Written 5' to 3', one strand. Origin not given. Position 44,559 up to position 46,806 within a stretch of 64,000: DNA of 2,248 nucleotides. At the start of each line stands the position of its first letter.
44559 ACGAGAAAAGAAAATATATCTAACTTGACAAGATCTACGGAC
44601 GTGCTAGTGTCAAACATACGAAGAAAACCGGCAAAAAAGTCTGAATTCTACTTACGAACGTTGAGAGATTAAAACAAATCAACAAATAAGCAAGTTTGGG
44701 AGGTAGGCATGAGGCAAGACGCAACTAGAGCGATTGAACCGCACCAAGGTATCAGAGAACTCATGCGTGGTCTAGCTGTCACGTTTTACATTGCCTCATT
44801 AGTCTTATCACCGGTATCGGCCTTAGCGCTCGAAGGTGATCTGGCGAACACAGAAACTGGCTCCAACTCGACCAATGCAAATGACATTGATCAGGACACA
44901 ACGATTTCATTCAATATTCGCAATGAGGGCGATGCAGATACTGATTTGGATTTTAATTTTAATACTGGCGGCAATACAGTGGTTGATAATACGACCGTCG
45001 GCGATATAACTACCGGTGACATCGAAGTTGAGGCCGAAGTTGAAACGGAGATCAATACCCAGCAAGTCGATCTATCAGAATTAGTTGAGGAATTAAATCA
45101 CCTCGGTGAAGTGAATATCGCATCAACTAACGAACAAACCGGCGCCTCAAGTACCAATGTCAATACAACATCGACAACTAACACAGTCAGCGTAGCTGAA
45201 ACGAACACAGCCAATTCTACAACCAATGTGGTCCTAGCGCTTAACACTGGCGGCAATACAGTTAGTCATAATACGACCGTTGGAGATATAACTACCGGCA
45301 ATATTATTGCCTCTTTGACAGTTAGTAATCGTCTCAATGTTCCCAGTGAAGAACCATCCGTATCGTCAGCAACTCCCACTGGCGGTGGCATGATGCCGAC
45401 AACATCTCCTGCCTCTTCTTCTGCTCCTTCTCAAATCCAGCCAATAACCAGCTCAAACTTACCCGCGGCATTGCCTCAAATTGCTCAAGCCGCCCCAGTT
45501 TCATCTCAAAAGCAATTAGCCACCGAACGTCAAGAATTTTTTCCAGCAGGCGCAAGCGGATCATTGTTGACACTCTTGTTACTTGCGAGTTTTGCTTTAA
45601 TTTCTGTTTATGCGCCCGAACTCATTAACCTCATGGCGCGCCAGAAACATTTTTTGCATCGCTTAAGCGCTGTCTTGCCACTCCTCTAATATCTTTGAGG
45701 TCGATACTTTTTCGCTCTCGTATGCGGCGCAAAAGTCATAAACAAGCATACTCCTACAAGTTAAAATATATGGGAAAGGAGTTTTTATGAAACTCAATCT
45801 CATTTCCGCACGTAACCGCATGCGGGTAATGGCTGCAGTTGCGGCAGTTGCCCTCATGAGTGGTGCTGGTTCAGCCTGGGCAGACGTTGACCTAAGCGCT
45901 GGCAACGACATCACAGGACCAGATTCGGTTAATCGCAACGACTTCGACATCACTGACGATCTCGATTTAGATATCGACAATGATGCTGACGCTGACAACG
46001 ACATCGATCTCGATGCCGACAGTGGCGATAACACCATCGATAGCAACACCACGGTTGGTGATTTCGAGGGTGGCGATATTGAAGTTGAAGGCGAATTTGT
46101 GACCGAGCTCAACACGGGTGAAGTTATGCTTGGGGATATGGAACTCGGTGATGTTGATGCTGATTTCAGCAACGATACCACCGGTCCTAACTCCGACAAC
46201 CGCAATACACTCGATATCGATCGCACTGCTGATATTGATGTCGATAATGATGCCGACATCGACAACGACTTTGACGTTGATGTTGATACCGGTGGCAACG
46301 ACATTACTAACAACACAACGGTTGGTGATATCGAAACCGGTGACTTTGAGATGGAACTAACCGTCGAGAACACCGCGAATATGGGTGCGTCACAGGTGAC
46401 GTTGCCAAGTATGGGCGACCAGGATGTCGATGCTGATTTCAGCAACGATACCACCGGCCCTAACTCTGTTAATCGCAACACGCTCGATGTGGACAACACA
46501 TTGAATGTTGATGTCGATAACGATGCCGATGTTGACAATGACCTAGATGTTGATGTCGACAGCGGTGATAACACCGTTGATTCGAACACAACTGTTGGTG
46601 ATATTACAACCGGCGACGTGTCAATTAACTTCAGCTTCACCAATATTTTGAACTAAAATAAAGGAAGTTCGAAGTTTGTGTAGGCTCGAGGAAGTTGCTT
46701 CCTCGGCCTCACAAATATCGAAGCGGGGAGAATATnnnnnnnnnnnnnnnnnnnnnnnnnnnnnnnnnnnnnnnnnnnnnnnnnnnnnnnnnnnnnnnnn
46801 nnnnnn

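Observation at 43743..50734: Surface-assembly locus: sortase / three paralogous modular repeat proteins / sortase / subtilisin, ending at tRNA-Leu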

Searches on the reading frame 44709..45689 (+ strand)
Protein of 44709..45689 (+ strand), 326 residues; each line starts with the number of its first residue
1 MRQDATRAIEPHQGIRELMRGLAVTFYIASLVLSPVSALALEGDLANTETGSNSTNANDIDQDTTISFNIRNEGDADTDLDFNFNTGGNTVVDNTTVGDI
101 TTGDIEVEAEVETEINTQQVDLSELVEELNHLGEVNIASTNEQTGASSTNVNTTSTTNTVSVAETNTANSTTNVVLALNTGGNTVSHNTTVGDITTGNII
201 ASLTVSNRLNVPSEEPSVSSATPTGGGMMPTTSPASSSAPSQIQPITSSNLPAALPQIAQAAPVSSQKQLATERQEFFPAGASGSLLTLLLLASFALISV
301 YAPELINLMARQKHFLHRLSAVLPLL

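Call 3: search_protein_families(library=pfam, proteins=[window:44709-45689:+], max_evalue=1)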
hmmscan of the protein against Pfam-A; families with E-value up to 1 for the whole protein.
window:44709-45689:+ (326 aa): 2 families
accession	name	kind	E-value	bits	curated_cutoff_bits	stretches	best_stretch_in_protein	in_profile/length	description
PF09624.15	DUF2393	-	0.066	13.6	26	1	27-77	27-76/146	Protein of unknown function (DUF2393)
PF09078.16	CheY-binding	-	0.1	13.1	24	1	118-155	8-43/63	CheY binding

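Call 4: search_protein_families(library=ncbifam, proteins=[window:44709-45689:+], max_evalue=1)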
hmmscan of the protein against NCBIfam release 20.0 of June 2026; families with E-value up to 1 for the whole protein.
window:44709-45689:+ (326 aa): 0 families

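Call 55: find_homologous_proteins(query=window:44709-45686:+)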
Query window:44709-45686:+ (326 aa): 26 proteins with E <= 0.001 among 8000 candidates.
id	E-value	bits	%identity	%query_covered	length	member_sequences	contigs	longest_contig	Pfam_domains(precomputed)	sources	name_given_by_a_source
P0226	4.5e-59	218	41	95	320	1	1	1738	-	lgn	-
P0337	7.3e-58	214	45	93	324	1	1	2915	-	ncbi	-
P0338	7.5e-58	214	42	93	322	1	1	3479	-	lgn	-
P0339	1.2e-55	207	42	96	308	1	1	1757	-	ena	-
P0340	1.3e-53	200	41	96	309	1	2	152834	-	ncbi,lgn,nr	ncbi:hypothetical protein HY374_01990 [Candidatus Berkelbacteria bacterium]|nr:hypothetical protein 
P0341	2.4e-52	196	40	96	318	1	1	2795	-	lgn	-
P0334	5.2e-52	195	42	94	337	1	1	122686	-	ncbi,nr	ncbi:hypothetical protein HY375_02185 [Candidatus Berkelbacteria bacterium]|nr:hypothetical protein 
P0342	6.2e-43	165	38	88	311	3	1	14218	-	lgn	-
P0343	1.0e-36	145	36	93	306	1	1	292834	-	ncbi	-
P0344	1.6e-35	141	40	88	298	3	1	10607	-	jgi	jgi:hypothetical protein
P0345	1.5e-33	134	36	91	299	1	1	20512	-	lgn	-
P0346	8.8e-30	122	36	89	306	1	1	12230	-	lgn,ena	-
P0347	1.7e-28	118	37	53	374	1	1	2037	-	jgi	jgi:hypothetical protein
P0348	3.8e-28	117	35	96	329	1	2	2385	-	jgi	jgi:hypothetical protein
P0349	8.5e-28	116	33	78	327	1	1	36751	-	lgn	-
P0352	4.0e-26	110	35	65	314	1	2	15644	-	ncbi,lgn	ncbi:MAG TPA: hypothetical protein VGE59_01695 [Patescibacteria group bacterium]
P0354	3.1e-20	91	38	53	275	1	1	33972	-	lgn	-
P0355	4.4e-18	84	38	51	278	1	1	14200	-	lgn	-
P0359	9.8e-5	40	35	49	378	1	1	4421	-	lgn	-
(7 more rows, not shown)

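Call 67: find_encoding_contigs(protein=P0349, flank=7000, max_places=1)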
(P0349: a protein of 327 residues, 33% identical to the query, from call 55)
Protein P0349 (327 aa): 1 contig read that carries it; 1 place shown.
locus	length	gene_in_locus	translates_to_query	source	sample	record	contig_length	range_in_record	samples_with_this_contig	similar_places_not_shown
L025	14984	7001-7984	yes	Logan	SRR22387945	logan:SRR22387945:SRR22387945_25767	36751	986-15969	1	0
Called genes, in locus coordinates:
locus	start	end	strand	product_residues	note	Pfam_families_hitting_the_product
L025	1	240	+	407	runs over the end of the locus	?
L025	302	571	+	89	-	-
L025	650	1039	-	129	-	PF00072:Response_reg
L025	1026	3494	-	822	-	PF01590:GAF, PF13185:GAF_2, PF13492:GAF_3, PF13185:GAF_2, PF01590:GAF, PF13492:GAF_3, PF00989:PAS, PF00512:HisKA, +2 more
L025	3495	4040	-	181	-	PF00293:NUDIX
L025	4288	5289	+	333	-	-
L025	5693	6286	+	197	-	PF02245:Pur_DNA_glyco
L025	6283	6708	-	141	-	-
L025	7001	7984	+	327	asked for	-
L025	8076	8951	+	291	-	-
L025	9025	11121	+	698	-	-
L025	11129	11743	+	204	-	PF04203:Sortase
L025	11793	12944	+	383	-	PF02646:RmuC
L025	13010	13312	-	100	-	-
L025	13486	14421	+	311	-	PF01266:DAO (faint), PF03486:HI0933_like (faint), PF07992:Pyr_redox_2, PF13738:Pyr_redox_3, PF00070:Pyr_redox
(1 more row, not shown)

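Call 68: find_encoding_contigs(protein=P0345, flank=7000, max_places=1)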
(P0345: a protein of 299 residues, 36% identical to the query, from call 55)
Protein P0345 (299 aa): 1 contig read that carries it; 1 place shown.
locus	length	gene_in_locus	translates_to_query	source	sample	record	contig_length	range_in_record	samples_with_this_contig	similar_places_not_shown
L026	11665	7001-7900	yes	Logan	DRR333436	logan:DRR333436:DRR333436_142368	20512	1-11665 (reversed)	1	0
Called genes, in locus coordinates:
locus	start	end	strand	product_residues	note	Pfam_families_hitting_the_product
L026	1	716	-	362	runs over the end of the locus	PF13742:tRNA_anti_2, PF02601:Exonuc_VII_L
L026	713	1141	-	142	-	PF00293:NUDIX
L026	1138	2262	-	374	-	PF13439:Glyco_transf_4, PF20706:GT4-conflict, PF00534:Glycos_transf_1, PF13692:Glyco_trans_1_4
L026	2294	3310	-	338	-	PF06723:MreB_Mbl, PF00022:Actin, PF00012:HSP70, PF14450:FtsA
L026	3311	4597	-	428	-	PF00275:EPSP_synthase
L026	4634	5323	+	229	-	-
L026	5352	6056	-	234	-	PF04203:Sortase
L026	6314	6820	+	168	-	-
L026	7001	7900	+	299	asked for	-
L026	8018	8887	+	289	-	-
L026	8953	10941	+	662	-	-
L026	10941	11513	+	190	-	PF04203:Sortase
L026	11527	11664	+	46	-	?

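Call 69: find_encoding_contigs(protein=P0354, flank=7000, max_places=1)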
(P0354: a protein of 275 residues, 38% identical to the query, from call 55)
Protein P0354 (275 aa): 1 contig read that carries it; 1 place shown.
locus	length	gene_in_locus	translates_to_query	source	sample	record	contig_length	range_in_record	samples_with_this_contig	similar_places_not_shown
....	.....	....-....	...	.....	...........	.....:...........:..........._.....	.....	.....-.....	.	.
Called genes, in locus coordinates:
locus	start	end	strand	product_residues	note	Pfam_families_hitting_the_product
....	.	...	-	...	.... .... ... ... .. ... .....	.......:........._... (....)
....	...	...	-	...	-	-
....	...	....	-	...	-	-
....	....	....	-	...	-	-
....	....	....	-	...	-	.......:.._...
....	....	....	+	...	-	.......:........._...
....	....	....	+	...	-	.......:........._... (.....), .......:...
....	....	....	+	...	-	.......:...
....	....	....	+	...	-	-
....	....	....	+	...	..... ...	-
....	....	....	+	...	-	-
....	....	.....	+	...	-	-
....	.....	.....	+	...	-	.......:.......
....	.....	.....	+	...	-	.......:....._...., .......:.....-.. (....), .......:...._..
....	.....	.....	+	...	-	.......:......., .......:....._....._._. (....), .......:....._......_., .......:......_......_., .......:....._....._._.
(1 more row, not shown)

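Call 79: search_protein_families(library=ncbifam, proteins=[P0359], max_evalue=1)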
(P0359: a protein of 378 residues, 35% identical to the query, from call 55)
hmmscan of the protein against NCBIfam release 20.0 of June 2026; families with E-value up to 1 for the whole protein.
P0359 (378 aa): 1 family
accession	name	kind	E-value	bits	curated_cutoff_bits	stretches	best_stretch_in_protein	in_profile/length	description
NF053819.1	EF0750_LPXTG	subfamily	0.0017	18.8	47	0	1-64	1-56/105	EF2685/EF0750 family sortase-dependent surface protein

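Call 81: find_encoding_contigs(protein=P0352, flank=7000, max_places=1)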
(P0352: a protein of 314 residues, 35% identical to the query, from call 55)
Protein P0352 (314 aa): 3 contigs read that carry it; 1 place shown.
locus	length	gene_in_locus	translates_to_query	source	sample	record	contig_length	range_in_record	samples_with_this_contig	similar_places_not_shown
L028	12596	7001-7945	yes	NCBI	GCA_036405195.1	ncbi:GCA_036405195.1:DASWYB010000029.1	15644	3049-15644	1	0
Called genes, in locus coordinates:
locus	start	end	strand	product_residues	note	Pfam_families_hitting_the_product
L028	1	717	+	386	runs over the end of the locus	PF17853:GGDEF_2, PF13556:HTH_30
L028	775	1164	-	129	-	PF00072:Response_reg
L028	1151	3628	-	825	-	PF01590:GAF, PF13185:GAF_2, PF13492:GAF_3, PF13185:GAF_2, PF01590:GAF, PF13492:GAF_3, PF00989:PAS, PF13426:PAS_9, +4 more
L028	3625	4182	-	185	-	PF00293:NUDIX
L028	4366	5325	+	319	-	-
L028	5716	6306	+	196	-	PF02245:Pur_DNA_glyco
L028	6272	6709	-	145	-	-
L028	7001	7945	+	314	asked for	-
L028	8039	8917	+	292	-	-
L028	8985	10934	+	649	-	-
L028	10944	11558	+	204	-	PF04203:Sortase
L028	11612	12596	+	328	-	PF02646:RmuC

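Call 82: find_encoding_contigs(protein=P0355, flank=7000, max_places=1)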
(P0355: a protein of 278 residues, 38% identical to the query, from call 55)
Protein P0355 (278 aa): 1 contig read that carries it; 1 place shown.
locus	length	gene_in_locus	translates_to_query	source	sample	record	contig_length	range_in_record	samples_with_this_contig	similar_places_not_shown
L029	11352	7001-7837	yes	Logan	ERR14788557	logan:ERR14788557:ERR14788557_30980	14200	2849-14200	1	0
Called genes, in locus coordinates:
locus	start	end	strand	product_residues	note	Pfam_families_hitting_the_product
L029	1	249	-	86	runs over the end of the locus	-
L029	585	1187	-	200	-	-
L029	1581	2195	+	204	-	PF12389:Peptidase_M73 (weak)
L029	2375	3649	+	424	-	PF00932:LTD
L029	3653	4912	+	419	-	PF00932:LTD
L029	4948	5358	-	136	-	PF05635:23S_rRNA_IVP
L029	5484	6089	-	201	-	PF09335:VTT_dom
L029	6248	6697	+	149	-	-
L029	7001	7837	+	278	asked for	-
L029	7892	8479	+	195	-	-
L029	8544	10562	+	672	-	-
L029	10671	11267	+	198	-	PF04203:Sortase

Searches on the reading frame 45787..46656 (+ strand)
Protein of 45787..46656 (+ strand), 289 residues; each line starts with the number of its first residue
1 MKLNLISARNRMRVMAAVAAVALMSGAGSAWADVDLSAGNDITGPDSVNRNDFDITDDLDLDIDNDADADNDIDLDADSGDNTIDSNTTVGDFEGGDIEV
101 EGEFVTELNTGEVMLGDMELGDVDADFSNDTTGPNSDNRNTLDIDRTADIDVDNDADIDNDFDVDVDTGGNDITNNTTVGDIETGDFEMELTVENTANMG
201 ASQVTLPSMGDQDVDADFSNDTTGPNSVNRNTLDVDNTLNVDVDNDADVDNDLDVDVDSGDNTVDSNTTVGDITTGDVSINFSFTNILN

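Call 3: search_protein_families(library=pfam, proteins=[window:45787-46656:+], max_evalue=1)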
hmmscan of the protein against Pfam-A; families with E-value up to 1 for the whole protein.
window:45787-46656:+ (289 aa): 0 families

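Call 4: search_protein_families(library=ncbifam, proteins=[window:45787-46656:+], max_evalue=1)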
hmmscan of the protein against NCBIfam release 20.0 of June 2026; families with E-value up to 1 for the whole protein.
window:45787-46656:+ (289 aa): 1 family
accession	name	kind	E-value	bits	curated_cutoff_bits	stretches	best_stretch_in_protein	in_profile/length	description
NF033845.1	MSCRAMM_ClfB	exception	0.0036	15.3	999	1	45-266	582-796/871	MSCRAMM family adhesin clumping factor ClfB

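Call 32: find_homologous_proteins(query=window:45787-46653:+)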
Query window:45787-46653:+ (289 aa): 294 proteins with E <= 0.001 among 8000 candidates; the best 120 are listed.
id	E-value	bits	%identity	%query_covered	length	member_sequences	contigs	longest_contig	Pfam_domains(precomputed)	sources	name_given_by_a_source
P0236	5.1e-158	543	100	96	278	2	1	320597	-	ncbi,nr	ncbi:hypothetical protein HYW32_03810 [Candidatus Berkelbacteria bacterium]|nr:hypothetical protein 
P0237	3.4e-99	350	66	100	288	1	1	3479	-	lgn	-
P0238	1.0e-96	342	64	100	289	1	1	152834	-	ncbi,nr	ncbi:hypothetical protein HY374_01995 [Candidatus Berkelbacteria bacterium]|nr:hypothetical protein 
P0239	1.2e-96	341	60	100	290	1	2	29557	-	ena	-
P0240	9.6e-92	325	63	100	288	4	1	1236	-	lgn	-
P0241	3.1e-87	311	48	100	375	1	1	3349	-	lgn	-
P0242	9.1e-82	293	56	100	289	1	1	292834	-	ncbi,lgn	-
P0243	2.0e-80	288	55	100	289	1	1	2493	-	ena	-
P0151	6.2e-76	274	56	100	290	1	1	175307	-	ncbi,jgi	ncbi:MAG: hypothetical protein ACOYBJ_00380 [Patescibacteria group bacterium]|jgi:hypothetical prote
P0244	1.1e-75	273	54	100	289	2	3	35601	-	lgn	-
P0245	2.0e-68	249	51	100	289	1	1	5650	-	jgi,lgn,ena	-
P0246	6.1e-68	247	47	99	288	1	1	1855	-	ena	-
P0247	7.5e-68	247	45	100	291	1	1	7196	-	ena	-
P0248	1.7e-67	246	51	97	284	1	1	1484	-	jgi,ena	-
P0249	5.2e-67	244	42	97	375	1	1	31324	-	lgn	-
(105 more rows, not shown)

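Call 41: predict_structure(alignment_id=A4)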
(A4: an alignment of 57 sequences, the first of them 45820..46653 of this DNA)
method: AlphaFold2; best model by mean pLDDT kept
length: 278 residues; sequences in the alignment: 57
mean_pLDDT: 51.2   pTM: 0.42
mean pLDDT of the five models: 51.2, 48.0, 47.9, 38.3, 31.8
residues with pLDDT >= 90: 0; 70-90: 0; 50-70: 170; < 50: 108
segments of 3 or more residues with pLDDT < 50: 1-19, 31-38, 116-118, 120-127, 149-151, 157-160, 174-180, 203-224, 267-275
pLDDT, mean of each block of 10 residues (from residue 1): 42 44 53 46 60 57 58 55 55 58 57 49 44 56 54 48 53 47 52 52 44 37 49 57 54 52 51 48
secondary structure, 60 per line:
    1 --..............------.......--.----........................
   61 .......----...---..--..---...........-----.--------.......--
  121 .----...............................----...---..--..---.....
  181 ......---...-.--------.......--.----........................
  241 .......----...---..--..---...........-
elements in order: H3-16 E23-29 E37-67 E72-74 E87-97 E112-118 E126-156 E161-163 E176-186 E203-209 E217-247 E252-254 E267-277
